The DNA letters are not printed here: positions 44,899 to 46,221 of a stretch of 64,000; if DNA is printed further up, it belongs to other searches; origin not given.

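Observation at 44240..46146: Self-contained radical-SAM/SPASM gene plus unannotated 46-aa Cys/Asp/Glu-rich peptide (candidate new RiPP locus), followed by an HExxH protein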

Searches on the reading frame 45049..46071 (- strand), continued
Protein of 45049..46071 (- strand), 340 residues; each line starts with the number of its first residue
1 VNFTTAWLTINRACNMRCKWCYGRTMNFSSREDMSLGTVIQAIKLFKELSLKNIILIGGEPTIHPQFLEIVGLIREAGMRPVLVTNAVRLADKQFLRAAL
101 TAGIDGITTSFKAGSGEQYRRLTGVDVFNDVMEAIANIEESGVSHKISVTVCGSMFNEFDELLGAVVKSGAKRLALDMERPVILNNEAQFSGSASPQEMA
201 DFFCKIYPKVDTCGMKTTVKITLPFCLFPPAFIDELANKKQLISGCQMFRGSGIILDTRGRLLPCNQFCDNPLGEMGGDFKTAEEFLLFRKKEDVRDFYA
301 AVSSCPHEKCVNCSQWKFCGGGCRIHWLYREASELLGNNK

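Call 24: search_protein_families(library=ncbifam, proteins=[P0093, P0103, P0105, P0084, P0075, P0110], max_evalue=1e-10)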
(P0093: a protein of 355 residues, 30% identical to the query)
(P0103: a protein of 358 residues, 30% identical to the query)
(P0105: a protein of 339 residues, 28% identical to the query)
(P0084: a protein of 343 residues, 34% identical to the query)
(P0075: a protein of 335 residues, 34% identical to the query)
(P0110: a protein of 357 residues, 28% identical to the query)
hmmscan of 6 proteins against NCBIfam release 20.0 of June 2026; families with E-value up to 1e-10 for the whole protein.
P0093 (355 aa): 32 families (the best 25 are shown)
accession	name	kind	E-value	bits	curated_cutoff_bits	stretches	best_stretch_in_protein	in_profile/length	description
TIGR04051.1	rSAM_NirJ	equivalog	1e-23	83.9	515.45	1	25-193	8-175/354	heme d1 biosynthesis radical SAM protein NirJ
TIGR04545.1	rSAM_ahbD_hemeb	equivalog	4.4e-23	82.3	500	1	25-193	6-174/339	heme b synthase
TIGR02668.1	moaA_archaeal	equivalog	1.4e-22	80.1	325.25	1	23-179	14-171/303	GTP 3',8-cyclase MoaA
TIGR04053.2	TIGR04053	equivalog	6.7e-22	78.2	395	1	25-193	14-185/366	TIGR04053 family radical SAM/SPASM domain-containing protein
TIGR04054.1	rSAM_NirJ1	equivalog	1.8e-21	76.2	650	1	25-178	42-194/387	putative heme d1 biosynthesis radical SAM protein NirJ1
TIGR04317.1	W_rSAM_matur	equivalog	1e-20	74.1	380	1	17-279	2-255/349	tungsten cofactor oxidoreductase radical SAM maturase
NF001199.0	PRK00164.2-1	equivalog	1.9e-20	73.2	231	1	23-171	16-165/308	GTP 3',8-cyclase MoaA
TIGR04055.1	rSAM_NirJ2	equivalog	5.7e-20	72.1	500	1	22-193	4-173/326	putative heme d1 biosynthesis radical SAM protein NirJ2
NF047865.1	rSAM_PapB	equivalog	1e-19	70.9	340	1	23-339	7-318/330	PapB family radical SAM/SPASM ranthipeptide maturase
TIGR04347.1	pseudo_SAM_Halo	equivalog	4.6e-19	68.9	525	1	25-193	44-211/390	TIGR04347 family pseudo-SAM/SPASM protein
NF045574.1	sacti_mat_StsB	exception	5.4e-19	68.4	625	1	19-178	96-253/466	StsB family radical SAM/SPASM domain sactipeptide maturase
TIGR02666.1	moaA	equivalog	9.5e-19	67.5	284.05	1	25-168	16-166/336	GTP 3',8-cyclase MoaA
NF045646.2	rSAM_Se_TrsS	equivalog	1.8e-18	66.3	490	1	23-232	90-305/441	radical SAM (seleno)protein TrsS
TIGR04546.1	rSAM_ahbC_deAc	equivalog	2.3e-18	66.2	650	1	24-182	44-201/390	12,18-didecarboxysiroheme deacetylase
NF038283.1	viperin_w_prok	equivalog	1.4e-17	63.8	180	1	25-142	8-130/281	viperin family antiviral radical SAM protein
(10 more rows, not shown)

P0103 (358 aa): 26 families (the best 25 are shown)
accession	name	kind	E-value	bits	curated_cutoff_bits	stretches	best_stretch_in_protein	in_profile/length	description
NF045574.1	sacti_mat_StsB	exception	1.3e-20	73.7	625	1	14-177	98-258/466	StsB family radical SAM/SPASM domain sactipeptide maturase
TIGR03942.1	sulfatase_rSAM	equivalog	1e-19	70.8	349.45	1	20-344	9-331/363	anaerobic sulfatase maturase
TIGR04054.1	rSAM_NirJ1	equivalog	4.6e-19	68.3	650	1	17-180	41-202/387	putative heme d1 biosynthesis radical SAM protein NirJ1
TIGR03962.1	mycofact_rSAM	equivalog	9.7e-19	67.7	265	1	17-343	17-320/339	mycofactocin radical SAM maturase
TIGR04317.1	W_rSAM_matur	equivalog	2.6e-18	66.2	380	1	12-333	4-319/349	tungsten cofactor oxidoreductase radical SAM maturase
NF012164.0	AlbA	equivalog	9.4e-18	63.8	850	1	10-183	111-283/442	subtilosin maturase AlbA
NF047865.1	rSAM_PapB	equivalog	1e-17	64.4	340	1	15-338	6-317/330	PapB family radical SAM/SPASM ranthipeptide maturase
TIGR04051.1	rSAM_NirJ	equivalog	1.8e-17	63.4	515.45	1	18-183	8-171/354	heme d1 biosynthesis radical SAM protein NirJ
NF050035.1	rSAM_WgK_link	exception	3.4e-17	62.5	650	1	15-197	12-188/367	radical SAM/SPASM peptide maturase WgkB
TIGR04546.1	rSAM_ahbC_deAc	equivalog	3.5e-17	62.3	650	1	15-169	43-194/390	12,18-didecarboxysiroheme deacetylase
NF049973.1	radical_Rv1681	equivalog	1.3e-16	60.4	380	1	13-180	73-239/326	Rv1681 family radical SAM protein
TIGR02668.1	moaA_archaeal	equivalog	1.4e-16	60.3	325.25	1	16-174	14-172/303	GTP 3',8-cyclase MoaA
TIGR04545.1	rSAM_ahbD_hemeb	equivalog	1.8e-16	60.6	500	1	18-222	6-204/339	heme b synthase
NF045646.2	rSAM_Se_TrsS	equivalog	3.9e-16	58.6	490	1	16-159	90-234/441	radical SAM (seleno)protein TrsS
NF001199.0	PRK00164.2-1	equivalog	4.3e-16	58.9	231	1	16-153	16-151/308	GTP 3',8-cyclase MoaA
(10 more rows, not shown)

P0105 (339 aa): 21 families
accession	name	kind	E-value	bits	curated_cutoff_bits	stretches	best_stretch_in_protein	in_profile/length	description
TIGR04054.1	rSAM_NirJ1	equivalog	1.1e-23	83.5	650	1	10-169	42-200/387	putative heme d1 biosynthesis radical SAM protein NirJ1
NF047865.1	rSAM_PapB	equivalog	1.1e-18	67.6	340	1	10-332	9-322/330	PapB family radical SAM/SPASM ranthipeptide maturase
TIGR04051.1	rSAM_NirJ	equivalog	1.4e-18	67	515.45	1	10-179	8-176/354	heme d1 biosynthesis radical SAM protein NirJ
TIGR04546.1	rSAM_ahbC_deAc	equivalog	8e-18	64.4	650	1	10-173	45-207/390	12,18-didecarboxysiroheme deacetylase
TIGR04055.1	rSAM_NirJ2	equivalog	7.3e-17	61.9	500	1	7-331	4-310/326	putative heme d1 biosynthesis radical SAM protein NirJ2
TIGR02666.1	moaA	equivalog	1e-16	60.8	284.05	1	9-168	15-181/336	GTP 3',8-cyclase MoaA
TIGR04347.1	pseudo_SAM_Halo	equivalog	1.7e-16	60.5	525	1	10-178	44-211/390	TIGR04347 family pseudo-SAM/SPASM protein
TIGR04545.1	rSAM_ahbD_hemeb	equivalog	2.9e-16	59.9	500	1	10-175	6-171/339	heme b synthase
TIGR04317.1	W_rSAM_matur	equivalog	1e-15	57.7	380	1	2-179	2-184/349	tungsten cofactor oxidoreductase radical SAM maturase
NF038283.1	viperin_w_prok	equivalog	1.7e-14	53.7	180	1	10-97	8-102/281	viperin family antiviral radical SAM protein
TIGR03962.1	mycofact_rSAM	equivalog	5.9e-14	52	265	1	10-164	18-171/339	mycofactocin radical SAM maturase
TIGR02668.1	moaA_archaeal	equivalog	5.9e-14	51.8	325.25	1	8-164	14-174/303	GTP 3',8-cyclase MoaA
NF045574.1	sacti_mat_StsB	exception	2.5e-13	49.7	625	1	10-178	102-268/466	StsB family radical SAM/SPASM domain sactipeptide maturase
TIGR04053.2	TIGR04053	equivalog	2.7e-13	49.9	395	1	11-178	15-185/366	TIGR04053 family radical SAM/SPASM domain-containing protein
NF001199.0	PRK00164.2-1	equivalog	3.8e-13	49.2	231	1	8-161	16-170/308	GTP 3',8-cyclase MoaA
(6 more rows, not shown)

P0084 (343 aa): 34 families (the best 25 are shown)
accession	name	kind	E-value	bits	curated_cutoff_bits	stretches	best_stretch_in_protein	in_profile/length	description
TIGR04055.1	rSAM_NirJ2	equivalog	2.9e-25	89.5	500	1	8-328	3-303/326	putative heme d1 biosynthesis radical SAM protein NirJ2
TIGR04054.1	rSAM_NirJ1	equivalog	8.9e-24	83.8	650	1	11-182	41-208/387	putative heme d1 biosynthesis radical SAM protein NirJ1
TIGR04546.1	rSAM_ahbC_deAc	equivalog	1e-22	80.5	650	1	11-182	44-211/390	12,18-didecarboxysiroheme deacetylase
TIGR04545.1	rSAM_ahbD_hemeb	equivalog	1.3e-22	80.7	500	1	12-326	6-316/339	heme b synthase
TIGR04347.1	pseudo_SAM_Halo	equivalog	7.6e-22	78.1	525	1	11-202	43-230/390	TIGR04347 family pseudo-SAM/SPASM protein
TIGR04251.1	SCM_rSAM_ScmF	equivalog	2.5e-20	73.2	400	1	12-332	10-325/353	SynChlorMet cassette radical SAM/SPASM protein ScmF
TIGR02666.1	moaA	equivalog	1.7e-19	70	284.05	1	11-173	15-182/336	GTP 3',8-cyclase MoaA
TIGR02668.1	moaA_archaeal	equivalog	2e-19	69.7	325.25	1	9-173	13-175/303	GTP 3',8-cyclase MoaA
TIGR02109.1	PQQ_syn_pqqE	equivalog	1.2e-18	67.3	381.35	1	14-179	15-177/358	pyrroloquinoline quinone biosynthesis protein PqqE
TIGR04051.1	rSAM_NirJ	equivalog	1.4e-18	67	515.45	1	13-174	9-166/354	heme d1 biosynthesis radical SAM protein NirJ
NF001199.0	PRK00164.2-1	equivalog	2e-18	66.6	231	1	6-172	12-176/308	GTP 3',8-cyclase MoaA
TIGR04317.1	W_rSAM_matur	equivalog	2.3e-18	66.4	380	1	10-183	8-183/349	tungsten cofactor oxidoreductase radical SAM maturase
NF045574.1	sacti_mat_StsB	exception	5e-18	65.2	625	1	10-180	100-265/466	StsB family radical SAM/SPASM domain sactipeptide maturase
NF047865.1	rSAM_PapB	equivalog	8.3e-18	64.7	340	1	10-329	7-317/330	PapB family radical SAM/SPASM ranthipeptide maturase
TIGR04053.2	TIGR04053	equivalog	1e-17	64.4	395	1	12-215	14-214/366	TIGR04053 family radical SAM/SPASM domain-containing protein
TIGR03942.1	sulfatase_rSAM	equivalog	2e-13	50.2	349.45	1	13-328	8-324/363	anaerobic sulfatase maturase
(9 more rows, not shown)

P0075 (335 aa): 32 families (the best 25 are shown)
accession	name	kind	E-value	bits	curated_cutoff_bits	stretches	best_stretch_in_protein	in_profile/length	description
TIGR04317.1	W_rSAM_matur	equivalog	2.1e-24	86.3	380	1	7-203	7-211/349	tungsten cofactor oxidoreductase radical SAM maturase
NF001199.0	PRK00164.2-1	equivalog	2.7e-23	82.6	231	1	8-141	16-147/308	GTP 3',8-cyclase MoaA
TIGR02668.1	moaA_archaeal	equivalog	8.2e-23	80.8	325.25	1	8-175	14-181/303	GTP 3',8-cyclase MoaA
TIGR02666.1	moaA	equivalog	1.5e-20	73.5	284.05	1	8-177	14-190/336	GTP 3',8-cyclase MoaA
NF045646.2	rSAM_Se_TrsS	equivalog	2.6e-20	72.4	490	1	8-148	90-231/441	radical SAM (seleno)protein TrsS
TIGR04303.1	GeoRSP_rSAM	equivalog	2.5e-19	70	400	1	7-324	9-308/325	GeoRSP system radical SAM/SPASM protein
NF038283.1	viperin_w_prok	equivalog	3.1e-19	69.2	180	1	10-121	8-123/281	viperin family antiviral radical SAM protein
TIGR04051.1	rSAM_NirJ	equivalog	7.2e-19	68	515.45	1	7-178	6-174/354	heme d1 biosynthesis radical SAM protein NirJ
TIGR04054.1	rSAM_NirJ1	equivalog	2e-18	66.2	650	1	9-176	41-206/387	putative heme d1 biosynthesis radical SAM protein NirJ1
NF045574.1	sacti_mat_StsB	exception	2.3e-18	66.3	625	1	8-326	100-399/466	StsB family radical SAM/SPASM domain sactipeptide maturase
NF047865.1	rSAM_PapB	equivalog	4.6e-18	65.5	340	1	9-323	8-317/330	PapB family radical SAM/SPASM ranthipeptide maturase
NF050035.1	rSAM_WgK_link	exception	7.6e-18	64.6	650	1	8-153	13-157/367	radical SAM/SPASM peptide maturase WgkB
TIGR04055.1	rSAM_NirJ2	equivalog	5.8e-17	62.2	500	1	5-149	2-143/326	putative heme d1 biosynthesis radical SAM protein NirJ2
TIGR04546.1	rSAM_ahbC_deAc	equivalog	3.4e-16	59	650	1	5-175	41-208/390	12,18-didecarboxysiroheme deacetylase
TIGR02109.1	PQQ_syn_pqqE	equivalog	1e-15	57.6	381.35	1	10-325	13-315/358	pyrroloquinoline quinone biosynthesis protein PqqE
TIGR03942.1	sulfatase_rSAM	equivalog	6.4e-13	48.5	349.45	1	12-327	9-329/363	anaerobic sulfatase maturase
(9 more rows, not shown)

P0110 (357 aa): 26 families (the best 25 are shown)
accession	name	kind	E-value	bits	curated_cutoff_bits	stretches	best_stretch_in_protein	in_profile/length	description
NF045574.1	sacti_mat_StsB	exception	3.9e-21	75.4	625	1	9-169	97-255/466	StsB family radical SAM/SPASM domain sactipeptide maturase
TIGR03962.1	mycofact_rSAM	equivalog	3.2e-20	72.6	265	1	13-334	17-316/339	mycofactocin radical SAM maturase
TIGR04055.1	rSAM_NirJ2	equivalog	2.9e-19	69.8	500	1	11-169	4-163/326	putative heme d1 biosynthesis radical SAM protein NirJ2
TIGR03942.1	sulfatase_rSAM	equivalog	2.9e-19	69.4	349.45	1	16-339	9-332/363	anaerobic sulfatase maturase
TIGR04054.1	rSAM_NirJ1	equivalog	1e-18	67.1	650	1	7-165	36-192/387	putative heme d1 biosynthesis radical SAM protein NirJ1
NF050035.1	rSAM_WgK_link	exception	1.2e-18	67.3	650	1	12-166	13-167/367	radical SAM/SPASM peptide maturase WgkB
TIGR04317.1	W_rSAM_matur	equivalog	1.7e-18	66.8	380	1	8-180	4-181/349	tungsten cofactor oxidoreductase radical SAM maturase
NF047865.1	rSAM_PapB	equivalog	2.4e-18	66.5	340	1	11-333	6-318/330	PapB family radical SAM/SPASM ranthipeptide maturase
TIGR04546.1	rSAM_ahbC_deAc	equivalog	5.1e-18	65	650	1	4-175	36-205/390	12,18-didecarboxysiroheme deacetylase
NF001199.0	PRK00164.2-1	equivalog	1.2e-17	64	231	1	12-168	16-176/308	GTP 3',8-cyclase MoaA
TIGR02668.1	moaA_archaeal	equivalog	1.4e-17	63.6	325.25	1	12-168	14-174/303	GTP 3',8-cyclase MoaA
TIGR04545.1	rSAM_ahbD_hemeb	equivalog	7.8e-17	61.7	500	1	14-166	6-158/339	heme b synthase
TIGR04051.1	rSAM_NirJ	equivalog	1.3e-16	60.5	515.45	1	11-343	6-340/354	heme d1 biosynthesis radical SAM protein NirJ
TIGR02666.1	moaA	equivalog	4e-16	58.9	284.05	1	14-175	16-185/336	GTP 3',8-cyclase MoaA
NF049973.1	radical_Rv1681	equivalog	6.8e-16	58.1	380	1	8-177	72-241/326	Rv1681 family radical SAM protein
TIGR03906.1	quino_hemo_SAM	equivalog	3.2e-12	45.8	453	0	9-133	95-232/467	quinohemoprotein amine dehydrogenase maturation protein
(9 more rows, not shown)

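Call 43: predict_structure(alignment_id=A1)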
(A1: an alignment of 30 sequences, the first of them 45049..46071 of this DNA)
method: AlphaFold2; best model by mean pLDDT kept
length: 340 residues; sequences in the alignment: 30
mean_pLDDT: 92.5   pTM: 0.91
mean pLDDT of the five models: 92.5, 92.4, 92.4, 92.3, 92.2
residues with pLDDT >= 90: 268; 70-90: 66; 50-70: 4; < 50: 2
segments of 3 or more residues with pLDDT < 50: none
pLDDT, mean of each block of 10 residues (from residue 1): 89 79 72 93 97 95 97 98 97 99 98 95 93 98 98 93 97 96 91 92 97 96 94 95 81 91 91 95 96 94 89 87 93 78
secondary structure, 60 per line:
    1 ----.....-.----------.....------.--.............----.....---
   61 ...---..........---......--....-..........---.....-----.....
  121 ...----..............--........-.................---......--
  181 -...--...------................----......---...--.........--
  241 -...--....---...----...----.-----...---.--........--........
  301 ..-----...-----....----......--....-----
elements in order: E5-9 H22-26 H36-48 E53-57 H67-76 E80-85 H88-91 H93-102 E106-110 H116-123 H128-141 E144-151 H153-169 E173-178 E182-184 E187-189 H196-211 E216-221 H230-238 E242-244 H247-250 E254-256 E261-263 E274-276 H283-290 H293-302 H316-319 H324-329 H332-335

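Call 47: fold_search(model_id=the predicted structure, library=pdb)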
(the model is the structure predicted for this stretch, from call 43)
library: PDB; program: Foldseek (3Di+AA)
matches with E <= 10: 1592; with E <= 0.001: 220
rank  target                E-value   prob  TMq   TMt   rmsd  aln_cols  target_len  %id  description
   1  4k38_B                6.0e-14  1.00  0.73  0.69   4.8       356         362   17  Native anSMEcpe with bound AdoMet and Kp18Cys peptide (released 2013-05-08)
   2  7vob                  6.0e-14  1.00  0.65  0.67   8.3       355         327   17  The crystal structure of a Radical SAM Enzyme BlsE involved in the Biosynthesis of Blasticidin S (released 2022-05-04)
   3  5v1s_A                7.2e-14  1.00  0.68  0.56   5.9       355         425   16  Crystal structure of Streptococcus suis SuiB bound to S-adenosylmethionine (released 2017-08-30)
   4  4k37_A                1.0e-13  1.00  0.73  0.69   4.6       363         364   18  Native anSMEcpe with bound AdoMet (released 2013-05-08)
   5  5v1q_A                1.1e-13  1.00  0.67  0.55   5.6       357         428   16  Crystal structure of Streptococcus suis SuiB (released 2017-08-30)
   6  4k36_A                1.9e-13  1.00  0.70  0.63   4.9       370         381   17  His6 tagged anSMEcpe with bound AdoMet (released 2013-05-08)
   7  4k37_B                2.0e-13  1.00  0.72  0.67   4.8       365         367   17  Native anSMEcpe with bound AdoMet (released 2013-05-08)
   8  4k39_A                2.5e-13  1.00  0.70  0.67   5.0       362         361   17  Native anSMEcpe with bound AdoMet and Cp18Cys peptide (released 2013-05-08)
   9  4k39_B                7.1e-13  1.00  0.71  0.67   4.7       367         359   17  Native anSMEcpe with bound AdoMet and Cp18Cys peptide (released 2013-05-08)
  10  4k38_A                8.0e-13  1.00  0.72  0.67   4.9       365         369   18  Native anSMEcpe with bound AdoMet and Kp18Cys peptide (released 2013-05-08)
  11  5v1q_B                8.5e-13  1.00  0.66  0.53   5.6       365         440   15  Crystal structure of Streptococcus suis SuiB (released 2017-08-30)
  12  4k36_B                1.1e-12  1.00  0.72  0.68   4.5       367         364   17  His6 tagged anSMEcpe with bound AdoMet (released 2013-05-08)
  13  5v1t_A                1.2e-12  1.00  0.71  0.57   5.4       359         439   14  Crystal structure of Streptococcus suis SuiB bound to precursor peptide SuiA (released 2017-08-30)
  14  5v1s_B                1.5e-12  1.00  0.67  0.55   5.2       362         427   15  Crystal structure of Streptococcus suis SuiB bound to S-adenosylmethionine (released 2017-08-30)
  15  6c8v                  1.8e-12  1.00  0.59  0.64   5.7       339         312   17  X-ray structure of PqqE from Methylobacterium extorquens (released 2018-02-14)
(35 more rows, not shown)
